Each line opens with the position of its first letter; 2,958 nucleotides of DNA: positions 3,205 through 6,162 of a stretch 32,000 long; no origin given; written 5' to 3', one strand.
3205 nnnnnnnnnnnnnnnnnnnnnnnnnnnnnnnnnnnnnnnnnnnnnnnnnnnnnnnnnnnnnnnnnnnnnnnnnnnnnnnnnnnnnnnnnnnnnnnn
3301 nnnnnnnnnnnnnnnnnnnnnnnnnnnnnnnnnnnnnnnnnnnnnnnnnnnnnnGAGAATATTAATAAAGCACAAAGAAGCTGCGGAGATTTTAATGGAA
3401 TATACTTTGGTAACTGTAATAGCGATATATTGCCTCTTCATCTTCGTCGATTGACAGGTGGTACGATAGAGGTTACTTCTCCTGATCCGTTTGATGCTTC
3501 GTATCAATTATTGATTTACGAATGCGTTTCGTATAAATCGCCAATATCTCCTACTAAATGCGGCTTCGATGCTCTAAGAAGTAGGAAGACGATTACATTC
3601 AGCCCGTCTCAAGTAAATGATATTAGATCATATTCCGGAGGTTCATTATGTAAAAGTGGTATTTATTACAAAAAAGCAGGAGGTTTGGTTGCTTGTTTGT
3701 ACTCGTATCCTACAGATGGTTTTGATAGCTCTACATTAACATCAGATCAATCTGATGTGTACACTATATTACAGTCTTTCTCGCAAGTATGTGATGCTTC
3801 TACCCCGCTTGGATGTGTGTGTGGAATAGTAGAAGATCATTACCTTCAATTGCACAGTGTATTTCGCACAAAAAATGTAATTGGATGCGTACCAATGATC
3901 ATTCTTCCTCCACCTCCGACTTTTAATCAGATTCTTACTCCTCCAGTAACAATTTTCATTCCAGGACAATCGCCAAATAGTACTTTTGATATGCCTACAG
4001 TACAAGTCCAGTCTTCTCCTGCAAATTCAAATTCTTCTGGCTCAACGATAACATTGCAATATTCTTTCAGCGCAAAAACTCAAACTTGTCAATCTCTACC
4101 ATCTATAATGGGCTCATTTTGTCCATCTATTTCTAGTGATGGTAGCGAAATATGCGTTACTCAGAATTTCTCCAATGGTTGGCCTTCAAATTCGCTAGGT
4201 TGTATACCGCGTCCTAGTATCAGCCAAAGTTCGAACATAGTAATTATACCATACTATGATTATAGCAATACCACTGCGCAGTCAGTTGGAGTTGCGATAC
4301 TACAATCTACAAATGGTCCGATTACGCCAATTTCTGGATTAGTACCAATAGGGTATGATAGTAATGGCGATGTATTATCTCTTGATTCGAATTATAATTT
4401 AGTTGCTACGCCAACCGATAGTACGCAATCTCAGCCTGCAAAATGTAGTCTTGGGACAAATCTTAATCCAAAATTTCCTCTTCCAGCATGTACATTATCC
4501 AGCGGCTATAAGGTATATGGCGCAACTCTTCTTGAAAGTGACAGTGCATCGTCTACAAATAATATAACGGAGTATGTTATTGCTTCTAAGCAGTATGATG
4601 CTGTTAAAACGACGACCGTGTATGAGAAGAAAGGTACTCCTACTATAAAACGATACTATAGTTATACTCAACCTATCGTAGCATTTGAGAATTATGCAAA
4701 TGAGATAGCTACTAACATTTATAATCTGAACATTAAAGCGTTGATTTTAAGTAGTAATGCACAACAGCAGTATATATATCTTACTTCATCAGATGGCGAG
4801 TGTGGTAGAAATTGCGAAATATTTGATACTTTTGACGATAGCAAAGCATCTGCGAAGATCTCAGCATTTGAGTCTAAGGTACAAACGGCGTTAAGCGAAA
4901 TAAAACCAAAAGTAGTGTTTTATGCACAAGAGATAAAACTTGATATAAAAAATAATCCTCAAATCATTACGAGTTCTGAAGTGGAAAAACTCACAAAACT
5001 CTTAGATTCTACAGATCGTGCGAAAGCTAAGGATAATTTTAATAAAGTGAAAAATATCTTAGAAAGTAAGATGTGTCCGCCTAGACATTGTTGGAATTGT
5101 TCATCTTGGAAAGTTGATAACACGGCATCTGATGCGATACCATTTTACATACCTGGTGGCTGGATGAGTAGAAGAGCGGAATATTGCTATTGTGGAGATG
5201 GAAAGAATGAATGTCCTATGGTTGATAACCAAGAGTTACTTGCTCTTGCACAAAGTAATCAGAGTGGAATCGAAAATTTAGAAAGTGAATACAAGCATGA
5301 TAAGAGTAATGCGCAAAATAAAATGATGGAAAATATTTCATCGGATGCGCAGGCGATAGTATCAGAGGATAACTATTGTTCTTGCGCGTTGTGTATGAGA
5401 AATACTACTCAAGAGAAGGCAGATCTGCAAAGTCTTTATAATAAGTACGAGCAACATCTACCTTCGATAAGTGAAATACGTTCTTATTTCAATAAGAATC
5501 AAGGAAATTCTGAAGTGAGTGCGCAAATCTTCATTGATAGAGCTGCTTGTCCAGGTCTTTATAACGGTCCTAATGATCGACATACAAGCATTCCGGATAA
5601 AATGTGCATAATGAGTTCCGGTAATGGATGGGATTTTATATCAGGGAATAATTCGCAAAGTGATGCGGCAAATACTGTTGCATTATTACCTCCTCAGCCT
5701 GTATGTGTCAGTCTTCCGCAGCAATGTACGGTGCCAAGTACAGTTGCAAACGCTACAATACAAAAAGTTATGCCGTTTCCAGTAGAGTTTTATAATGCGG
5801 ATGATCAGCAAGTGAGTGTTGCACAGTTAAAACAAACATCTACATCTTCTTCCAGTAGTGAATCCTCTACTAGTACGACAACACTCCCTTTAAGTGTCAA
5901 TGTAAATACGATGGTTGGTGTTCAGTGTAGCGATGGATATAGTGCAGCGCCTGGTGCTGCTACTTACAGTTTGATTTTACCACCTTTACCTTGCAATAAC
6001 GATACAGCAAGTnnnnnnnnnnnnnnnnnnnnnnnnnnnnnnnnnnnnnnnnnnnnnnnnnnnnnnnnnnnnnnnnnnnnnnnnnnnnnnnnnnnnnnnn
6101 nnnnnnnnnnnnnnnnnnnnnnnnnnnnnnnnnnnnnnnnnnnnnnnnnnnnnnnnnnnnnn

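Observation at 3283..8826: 1847-aa secreted protein rich in Cys and Ser/Thr, with no family I can recognise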

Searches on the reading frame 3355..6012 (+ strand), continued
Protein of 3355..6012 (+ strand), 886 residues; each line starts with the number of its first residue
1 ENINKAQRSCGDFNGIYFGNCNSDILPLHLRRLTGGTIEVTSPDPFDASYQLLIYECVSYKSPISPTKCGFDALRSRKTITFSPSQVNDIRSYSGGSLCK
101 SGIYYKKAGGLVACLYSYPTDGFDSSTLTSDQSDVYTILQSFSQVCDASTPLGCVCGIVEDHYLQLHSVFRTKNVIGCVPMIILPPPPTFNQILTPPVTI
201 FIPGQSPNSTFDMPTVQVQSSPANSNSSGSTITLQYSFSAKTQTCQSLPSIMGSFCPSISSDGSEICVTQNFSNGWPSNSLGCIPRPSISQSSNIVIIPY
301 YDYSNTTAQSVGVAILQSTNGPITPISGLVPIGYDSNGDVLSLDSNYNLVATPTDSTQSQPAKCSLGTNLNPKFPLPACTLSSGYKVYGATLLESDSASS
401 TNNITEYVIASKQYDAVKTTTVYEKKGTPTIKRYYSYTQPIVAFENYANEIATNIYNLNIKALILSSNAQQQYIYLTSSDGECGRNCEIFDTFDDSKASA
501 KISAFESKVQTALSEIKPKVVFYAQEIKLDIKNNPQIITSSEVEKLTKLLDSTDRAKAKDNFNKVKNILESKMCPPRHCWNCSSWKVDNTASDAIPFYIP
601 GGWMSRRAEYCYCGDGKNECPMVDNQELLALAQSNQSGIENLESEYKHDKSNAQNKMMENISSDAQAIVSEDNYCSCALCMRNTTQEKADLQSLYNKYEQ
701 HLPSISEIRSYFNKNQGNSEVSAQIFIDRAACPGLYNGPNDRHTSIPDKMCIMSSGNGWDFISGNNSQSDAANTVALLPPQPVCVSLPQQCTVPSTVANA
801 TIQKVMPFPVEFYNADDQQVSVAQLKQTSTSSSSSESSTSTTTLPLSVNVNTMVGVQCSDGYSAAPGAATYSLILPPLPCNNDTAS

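Call 67: fold_search(model_id=the predicted structure, library=pdb)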
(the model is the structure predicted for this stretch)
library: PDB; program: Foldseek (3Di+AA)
matches with E <= 10: 1207; with E <= 0.001: 0
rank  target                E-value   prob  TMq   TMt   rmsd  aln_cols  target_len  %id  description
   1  5t88_A                3.7e-03  0.18  0.05  0.07  27.3       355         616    9  Prolyl oligopeptidase from Pyrococcus furiosus (released 2017-09-06)
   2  5yp1_B                6.0e-03  0.15  0.06  0.07  30.3       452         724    7  Crystal structure of dipeptidyl peptidase IV (DPP IV) from Pseudoxanthomonas mexicana WO24 (released 2018-02-21)
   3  5yp1_A                1.2e-02  0.08  0.06  0.07  29.5       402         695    8  Crystal structure of dipeptidyl peptidase IV (DPP IV) from Pseudoxanthomonas mexicana WO24 (released 2018-02-21)
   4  7ll1_F                1.3e-02  0.15  0.06  0.16  16.7       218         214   15  Cryo-EM structure of BG505 DS-SOSIP in complex with glycan276-dependent broadly neutralizing antibody VRC40.01 Fab (released 2021-03-17)
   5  8p3m_2                1.5e-02  0.07  0.06  0.08  32.5       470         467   10  The structure of thiocyanate dehydrogenase mutant form with Lys 281 replaced by Ala from Thioalkalivibrio paradoxus (released 2023-06-07)
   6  9dsk_L                1.6e-02  0.25  0.07  0.20  15.5       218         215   11  Crystal structure of the cow antibody 115 (released 2026-04-08)
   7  6e63_C                2.7e-02  0.20  0.06  0.18  16.4       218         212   12  Crystal structure of malaria transmission-blocking antigen Pfs48/45 6C in complex with antibody TB31F (released 2018-11-28)
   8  7lf8_L                2.7e-02  0.20  0.06  0.19  16.1       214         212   13  Fab 6D12 bound to ApoL2 NTD (released 2021-08-04)
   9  9gox_L                2.7e-02  0.16  0.07  0.18  15.9       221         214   14  Crystal structure of Fab B6-D9 in complex with CD38 (released 2025-02-12)
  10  8vy6_A                2.7e-02  0.15  0.06  0.18  16.2       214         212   13  Murine light chain dimer (released 2024-07-03)
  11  6zqa_UQ               2.8e-02  0.07  0.05  0.06  29.4       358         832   10  Cryo-EM structure of the 90S pre-ribosome from Saccharomyces cerevisiae, state A (Poly-Ala) (released 2020-09-23)
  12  1p2c_D                3.0e-02  0.14  0.06  0.16  16.2       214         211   15  crystal structure analysis of an anti-lysozyme antibody (released 2004-02-17)
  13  3qee_B                3.1e-02  0.10  0.05  0.13  33.0       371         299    6  The structure and function of an arabinan-specific alpha-1,2-arabinofuranosidase identified from screening the activit (released 2011-02-16)
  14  1ngx_A                3.3e-02  0.14  0.06  0.17  15.6       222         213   14  Chimeric Germline Fab 7g12 with jeffamine fragment bound (released 2003-03-18)
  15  5dd0_L                3.5e-02  0.14  0.06  0.18  16.2       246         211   13  Crystal structures in an anti-HIV antibody lineage from immunization of Rhesus macaques (released 2016-05-11)
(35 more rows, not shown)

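Call 72: find_encoding_contigs(protein=P0017, flank=6000, max_places=2)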
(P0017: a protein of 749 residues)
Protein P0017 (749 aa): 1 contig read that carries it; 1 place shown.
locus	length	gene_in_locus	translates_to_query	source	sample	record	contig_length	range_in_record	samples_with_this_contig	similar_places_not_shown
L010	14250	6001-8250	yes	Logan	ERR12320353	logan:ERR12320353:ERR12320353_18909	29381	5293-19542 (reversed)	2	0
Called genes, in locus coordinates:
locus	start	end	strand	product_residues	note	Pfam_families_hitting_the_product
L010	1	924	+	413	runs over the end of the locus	PF00919:UPF0004, PF04055:Radical_SAM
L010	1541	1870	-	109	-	-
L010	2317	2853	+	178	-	PF00528:BPD_transp_1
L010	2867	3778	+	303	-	PF02016:Peptidase_S66, PF17676:Peptidase_S66C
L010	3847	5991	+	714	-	PF03135:CagE_TrbE_VirB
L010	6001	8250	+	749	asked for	-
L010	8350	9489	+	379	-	PF02541:Ppx-GppA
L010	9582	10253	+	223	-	PF02129:Peptidase_S15, PF12146:Hydrolase_4, PF00561:Abhydrolase_1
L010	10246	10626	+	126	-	-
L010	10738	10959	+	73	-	PF07866:DUF1653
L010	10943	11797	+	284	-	PF01636:APH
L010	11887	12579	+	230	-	-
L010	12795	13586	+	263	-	-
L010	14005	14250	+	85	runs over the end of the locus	-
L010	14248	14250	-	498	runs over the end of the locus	PF04244:DPRP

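Call 73: find_encoding_contigs(protein=P0013, flank=6000, max_places=2)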
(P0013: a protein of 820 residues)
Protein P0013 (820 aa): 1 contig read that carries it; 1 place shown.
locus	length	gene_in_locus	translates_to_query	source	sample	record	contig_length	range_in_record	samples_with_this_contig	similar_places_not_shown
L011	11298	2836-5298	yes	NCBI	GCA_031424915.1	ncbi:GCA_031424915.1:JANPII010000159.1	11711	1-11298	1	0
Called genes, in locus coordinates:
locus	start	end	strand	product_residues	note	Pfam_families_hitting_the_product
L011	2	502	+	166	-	?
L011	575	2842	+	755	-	PF27097:VirB4_TrbE_N, PF03135:CagE_TrbE_VirB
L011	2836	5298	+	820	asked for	-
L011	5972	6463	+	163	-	-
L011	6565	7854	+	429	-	PF01512:Complex1_51K, PF10531:SLBB (weak), PF22461:SLBB_2, PF10589:NADH_4Fe-4S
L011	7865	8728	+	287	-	PF16331:TolA_bind_tri (faint), PF13428:TPR_14 (faint), PF00515:TPR_1 (faint), PF07719:TPR_2 (faint), PF13174:TPR_6 (faint), PF13181:TPR_8 (faint), PF13432:TPR_16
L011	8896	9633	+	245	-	PF03591:AzlC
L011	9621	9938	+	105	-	PF05437:AzlD (weak)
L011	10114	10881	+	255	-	PF17194:AbiEi_3_N, PF11459:AbiEi_3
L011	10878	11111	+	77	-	PF08843:AbiEii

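Call 74: find_encoding_contigs(protein=P0015, flank=6000, max_places=2)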
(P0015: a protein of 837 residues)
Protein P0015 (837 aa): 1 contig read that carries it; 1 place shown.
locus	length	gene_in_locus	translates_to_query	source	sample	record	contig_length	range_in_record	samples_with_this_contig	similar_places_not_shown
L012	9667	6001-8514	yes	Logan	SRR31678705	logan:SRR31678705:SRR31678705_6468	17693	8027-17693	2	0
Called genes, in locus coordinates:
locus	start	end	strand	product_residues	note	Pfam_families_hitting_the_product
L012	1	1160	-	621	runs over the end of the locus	PF02705:K_trans, PF22776:K_trans_C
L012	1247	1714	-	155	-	PF14588:YjgF_endoribonc, PF01042:Ribonuc_L-PSP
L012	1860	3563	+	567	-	-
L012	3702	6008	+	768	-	PF27097:VirB4_TrbE_N, PF03135:CagE_TrbE_VirB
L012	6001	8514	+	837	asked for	-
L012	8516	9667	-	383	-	?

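Call 75: find_encoding_contigs(protein=P0021, flank=6000, max_places=2)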
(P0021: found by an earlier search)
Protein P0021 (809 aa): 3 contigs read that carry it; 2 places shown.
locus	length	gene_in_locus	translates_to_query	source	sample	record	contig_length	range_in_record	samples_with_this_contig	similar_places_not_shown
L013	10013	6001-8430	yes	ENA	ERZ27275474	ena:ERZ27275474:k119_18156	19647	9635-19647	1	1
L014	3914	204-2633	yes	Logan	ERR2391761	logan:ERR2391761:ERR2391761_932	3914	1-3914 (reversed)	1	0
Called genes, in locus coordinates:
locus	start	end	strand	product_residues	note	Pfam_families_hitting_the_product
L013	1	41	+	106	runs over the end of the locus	PF11020:DUF2610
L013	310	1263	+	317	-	PF00056:Ldh_1_N, PF02866:Ldh_1_C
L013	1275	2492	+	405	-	PF17760:UvrA_inter, PF17755:UvrA_DNA-bind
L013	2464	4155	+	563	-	PF02463:SMC_N (faint), PF00005:ABC_tran (faint), PF13175:AAA_15 (faint), PF12399:BCA_ABC_TP_C (faint)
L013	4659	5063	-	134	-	PF12844:HTH_19 (weak), PF01381:HTH_3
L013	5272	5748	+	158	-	PF03449:GreA_GreB_N, PF01272:GreA_GreB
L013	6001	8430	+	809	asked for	-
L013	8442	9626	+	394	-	PF02684:LpxB, PF04007:DUF354 (weak)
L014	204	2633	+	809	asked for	-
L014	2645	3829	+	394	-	PF02684:LpxB, PF04007:DUF354 (weak)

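Call 79: search_solved_structures(query=A4, max_evalue=10)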
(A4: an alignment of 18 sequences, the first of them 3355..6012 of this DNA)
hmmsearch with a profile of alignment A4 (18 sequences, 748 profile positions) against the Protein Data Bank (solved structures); distinct sequences matched with E-value up to 10: 5.
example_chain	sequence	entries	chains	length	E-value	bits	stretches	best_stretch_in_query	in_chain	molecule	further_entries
7xki_A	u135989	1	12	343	0.69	11.6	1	8-96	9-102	Gap junction delta-2 protein,Soluble cytochrome b562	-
7xkt_A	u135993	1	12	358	0.84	11.3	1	9-96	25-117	Gap junction delta-2 protein,Soluble cytochrome b562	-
9ip5_A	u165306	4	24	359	0.85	11.3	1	9-96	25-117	Gap junction delta-2 protein,Soluble cytochrome b562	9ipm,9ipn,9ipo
9ndp_S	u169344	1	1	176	1.5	10.4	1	184-214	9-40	60S ribosomal protein L18a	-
7o7y_BS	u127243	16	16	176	1.6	10.4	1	184-214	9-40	Ribosomal protein eL20 | Ribosomal protein L18a | 60S ribosomal protein eL20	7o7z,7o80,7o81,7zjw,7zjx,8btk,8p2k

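Call 81: search_protein_families(library=pfam, alignment_id=A4, max_evalue=0.1)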
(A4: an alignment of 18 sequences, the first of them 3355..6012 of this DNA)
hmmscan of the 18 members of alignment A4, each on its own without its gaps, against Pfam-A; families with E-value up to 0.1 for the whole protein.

A. member 1, window:3355-6012:+ (886 aa): 0 families

B. families by the number of members that match (of 18 scanned): 3 families
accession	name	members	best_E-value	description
PF22040.1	U9-ORF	1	0.024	Secreted glycosylated protein U9-ORF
PF08283.16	Gemini_AL1_M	1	0.033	Geminivirus rep protein central domain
PF09067.16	EpoR_lig-bind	1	0.076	Erythropoietin receptor, ligand binding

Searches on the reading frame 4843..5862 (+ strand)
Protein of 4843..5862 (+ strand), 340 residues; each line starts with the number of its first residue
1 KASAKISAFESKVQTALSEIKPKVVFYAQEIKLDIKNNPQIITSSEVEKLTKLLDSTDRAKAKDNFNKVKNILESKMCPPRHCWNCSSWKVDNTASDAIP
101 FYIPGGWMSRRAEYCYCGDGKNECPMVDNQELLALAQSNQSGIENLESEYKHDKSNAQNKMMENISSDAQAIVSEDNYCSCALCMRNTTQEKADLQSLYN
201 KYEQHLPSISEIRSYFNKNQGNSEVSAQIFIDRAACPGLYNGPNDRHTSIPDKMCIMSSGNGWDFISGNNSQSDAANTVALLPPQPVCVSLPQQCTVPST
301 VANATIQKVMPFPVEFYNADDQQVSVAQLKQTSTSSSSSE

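Call 18: search_protein_families(library=pfam, proteins=[window:4843-5862:+], max_evalue=10)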
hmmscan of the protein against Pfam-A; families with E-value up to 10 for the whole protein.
window:4843-5862:+ (340 aa): 1 family
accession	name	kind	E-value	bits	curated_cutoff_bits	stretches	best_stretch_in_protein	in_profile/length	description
PF18977.5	DUF5713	-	0.9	10.4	27.3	0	128-174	43-89/107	Family of unknown function (DUF5713)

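Call 19: search_protein_families(library=phrogs, proteins=[window:4843-5862:+], max_evalue=1)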
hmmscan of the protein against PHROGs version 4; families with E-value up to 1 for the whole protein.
window:4843-5862:+ (340 aa): 3 families
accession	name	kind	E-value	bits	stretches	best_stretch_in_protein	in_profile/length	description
phrog_2243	-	unknown function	0.15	13.4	0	44-78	42-76/87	-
phrog_16326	-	unknown function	0.61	10.6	1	11-47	26-62/222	-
phrog_17601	-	unknown function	0.63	11.4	0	111-145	7-41/66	-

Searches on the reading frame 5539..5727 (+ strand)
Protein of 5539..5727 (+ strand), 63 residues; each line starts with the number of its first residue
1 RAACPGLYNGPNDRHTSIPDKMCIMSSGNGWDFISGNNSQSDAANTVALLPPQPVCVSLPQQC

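Call 54: find_related_loci(query=A6, collection=genome_contigs, flank=8000)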
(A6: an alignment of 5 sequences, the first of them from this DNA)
Query A6 (63 aa) in genome_contigs; peptide patterns used: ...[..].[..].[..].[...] (x = any residue, [..] = any of these).
10 stretches matched a pattern; 3 encode a relative of the query (tblastn E <= 1e-3); 3 distinct loci.
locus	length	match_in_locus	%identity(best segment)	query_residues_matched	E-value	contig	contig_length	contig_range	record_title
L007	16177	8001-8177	45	2-60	9e-12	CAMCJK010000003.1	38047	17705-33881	MAG: Candidatus Fokinia solitaria isolate ZE-03apr19-198 genome assembly, contig: ZE-03apr19-C945, whole genome shotgun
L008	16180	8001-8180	41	2-60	4e-10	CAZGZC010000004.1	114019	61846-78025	MAG TPA_asm: uncultured Candidatus Midichloriaceae bacterium isolate SRP286056_co2_94 genome assembly, contig: NODE_146_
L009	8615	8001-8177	41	2-60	1e-9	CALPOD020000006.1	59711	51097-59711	MAG: Candidatus Fokinia solitaria isolate HRS-ES7-bin-76 genome assembly, contig: HRS-ES7-C46, whole genome shotgun sequ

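Call 59: search_protein_families(library=pfam, proteins=[L007:4013-6322:+, L007:3028-4005:+, L007:444-3038:+, L007:6333-8591:+, L008:4148-6373:+, L008:3207-4142:+, L008:6375-8630:+, L008:8734-9873:+, L009:5433-6197:+, L009:6411-8597:+], max_evalue=0.001)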
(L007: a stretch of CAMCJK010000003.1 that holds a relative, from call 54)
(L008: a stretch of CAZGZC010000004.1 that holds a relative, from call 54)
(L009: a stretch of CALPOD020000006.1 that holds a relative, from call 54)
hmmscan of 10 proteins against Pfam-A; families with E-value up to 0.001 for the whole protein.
L007:4013-6322:+ (769 aa): 1 family
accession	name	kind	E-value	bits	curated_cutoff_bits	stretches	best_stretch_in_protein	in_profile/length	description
PF03135.19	CagE_TrbE_VirB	-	5.9e-10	39.9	21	1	174-387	3-203/204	CagE, TrbE, VirB family, component of type IV transporter system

L007:3028-4005:+ (325 aa): 2 families
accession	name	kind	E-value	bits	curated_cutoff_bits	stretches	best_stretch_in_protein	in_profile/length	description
PF17676.7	Peptidase_S66C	-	3.6e-28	99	23.7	1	203-310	1-118/120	LD-carboxypeptidase C-terminal domain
PF02016.21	Peptidase_S66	-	8.7e-13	48.9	25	1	71-155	45-120/121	LD-carboxypeptidase N-terminal domain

L007:444-3038:+ (864 aa): 5 families
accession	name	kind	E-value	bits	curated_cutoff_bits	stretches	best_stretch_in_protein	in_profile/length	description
PF00488.27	MutS_V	-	5.6e-84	281.2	30.2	1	623-810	1-188/188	MutS domain V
PF01624.25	MutS_I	-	1.2e-45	154.8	20.6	1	12-128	1-112/113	MutS domain I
PF05192.23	MutS_III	-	8.6e-34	118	34.1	1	281-572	1-194/194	MutS domain III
PF05190.23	MutS_IV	-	4.7e-20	72.1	22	1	440-527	1-87/92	MutS family domain IV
PF05188.22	MutS_II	-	6.6e-20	72.3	25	1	137-264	1-132/133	MutS domain II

L007:6333-8591:+ (752 aa): 0 families

L008:4148-6373:+ (741 aa): 1 family
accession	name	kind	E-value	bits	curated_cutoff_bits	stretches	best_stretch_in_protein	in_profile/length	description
PF03135.19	CagE_TrbE_VirB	-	3.5e-07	30.8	21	1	226-369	57-204/204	CagE, TrbE, VirB family, component of type IV transporter system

L008:3207-4142:+ (311 aa): 2 families
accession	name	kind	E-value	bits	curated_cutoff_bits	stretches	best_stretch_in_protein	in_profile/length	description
PF17676.7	Peptidase_S66C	-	1.7e-25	90.4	23.7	1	189-297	1-119/120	LD-carboxypeptidase C-terminal domain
PF02016.21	Peptidase_S66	-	1.5e-14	54.6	25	1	59-143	44-121/121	LD-carboxypeptidase N-terminal domain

L008:6375-8630:+ (751 aa): 0 families

L008:8734-9873:+ (379 aa): 1 family
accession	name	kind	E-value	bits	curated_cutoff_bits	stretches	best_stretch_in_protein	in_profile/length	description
PF02541.22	Ppx-GppA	-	3.3e-09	37.1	27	1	107-199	57-151/285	Ppx/GppA phosphatase family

L009:5433-6197:+ (254 aa): 2 families
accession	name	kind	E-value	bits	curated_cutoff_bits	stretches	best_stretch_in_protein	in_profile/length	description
PF04452.19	Methyltrans_RNA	-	1.6e-30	106.3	23.9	1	84-245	8-163/165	RNA methyltransferase domain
PF20260.4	PUA_4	-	2.8e-06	27.8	23.9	1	23-47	1-25/48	RNA methyltransferase PUA domain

L009:6411-8597:+ (728 aa): 0 families

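Call 90: find_related_loci(query=A6, collection=metagenome_contigs, flank=5000)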
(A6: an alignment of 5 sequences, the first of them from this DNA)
Query A6 (63 aa) in metagenome_contigs; peptide patterns used: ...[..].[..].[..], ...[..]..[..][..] (x = any residue, [..] = any of these).
145 stretches matched a pattern; 2 encode a relative of the query (tblastn E <= 1e-3); 2 distinct loci.
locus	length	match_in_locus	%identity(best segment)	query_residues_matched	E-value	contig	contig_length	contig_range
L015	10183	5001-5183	42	1-60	2e-12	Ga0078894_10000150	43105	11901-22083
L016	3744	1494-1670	39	2-60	1e-8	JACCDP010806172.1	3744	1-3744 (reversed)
